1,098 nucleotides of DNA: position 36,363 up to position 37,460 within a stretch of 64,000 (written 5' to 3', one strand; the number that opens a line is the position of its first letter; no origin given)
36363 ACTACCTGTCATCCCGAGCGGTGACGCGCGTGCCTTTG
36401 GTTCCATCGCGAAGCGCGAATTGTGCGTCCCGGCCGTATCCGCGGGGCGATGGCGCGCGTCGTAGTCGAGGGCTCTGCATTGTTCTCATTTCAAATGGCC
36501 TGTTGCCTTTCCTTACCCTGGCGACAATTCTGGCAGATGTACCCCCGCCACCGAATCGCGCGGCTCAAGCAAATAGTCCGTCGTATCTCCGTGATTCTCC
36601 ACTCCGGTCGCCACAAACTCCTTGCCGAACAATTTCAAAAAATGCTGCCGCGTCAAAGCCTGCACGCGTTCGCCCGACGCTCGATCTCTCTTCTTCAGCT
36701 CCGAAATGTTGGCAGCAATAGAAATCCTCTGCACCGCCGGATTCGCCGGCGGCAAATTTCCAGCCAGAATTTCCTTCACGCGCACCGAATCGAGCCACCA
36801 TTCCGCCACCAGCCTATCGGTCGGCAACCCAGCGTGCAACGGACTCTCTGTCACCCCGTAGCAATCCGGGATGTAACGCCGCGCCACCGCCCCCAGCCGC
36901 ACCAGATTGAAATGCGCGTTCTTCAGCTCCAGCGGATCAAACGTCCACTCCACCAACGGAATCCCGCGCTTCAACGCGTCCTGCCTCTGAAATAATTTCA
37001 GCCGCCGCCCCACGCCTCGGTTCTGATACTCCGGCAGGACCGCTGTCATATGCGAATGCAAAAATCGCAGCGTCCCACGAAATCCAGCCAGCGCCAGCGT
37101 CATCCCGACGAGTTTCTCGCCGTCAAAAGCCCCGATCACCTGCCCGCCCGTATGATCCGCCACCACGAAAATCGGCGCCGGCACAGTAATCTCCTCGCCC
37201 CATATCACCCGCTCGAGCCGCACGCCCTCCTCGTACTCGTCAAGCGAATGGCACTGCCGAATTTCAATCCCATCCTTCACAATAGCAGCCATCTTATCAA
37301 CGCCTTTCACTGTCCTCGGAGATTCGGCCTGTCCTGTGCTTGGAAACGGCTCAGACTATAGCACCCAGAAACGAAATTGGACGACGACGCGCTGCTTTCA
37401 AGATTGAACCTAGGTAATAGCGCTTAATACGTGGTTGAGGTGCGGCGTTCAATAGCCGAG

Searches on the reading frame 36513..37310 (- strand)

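Call 32: search_protein_families(library=pfam, proteins=[window:36513-37310:-])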
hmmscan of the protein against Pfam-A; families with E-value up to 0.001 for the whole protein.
window:36513-37310:- (265 aa): 2 families
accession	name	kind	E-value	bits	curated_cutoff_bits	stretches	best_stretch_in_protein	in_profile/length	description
PF00583.31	Acetyltransf_1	-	2.5e-05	24.9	20.7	1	52-124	30-100/116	Acetyltransferase (GNAT) family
PF13508.13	Acetyltransf_7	-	4.8e-05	24.1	27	1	56-106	3-51/84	Acetyltransferase (GNAT) domain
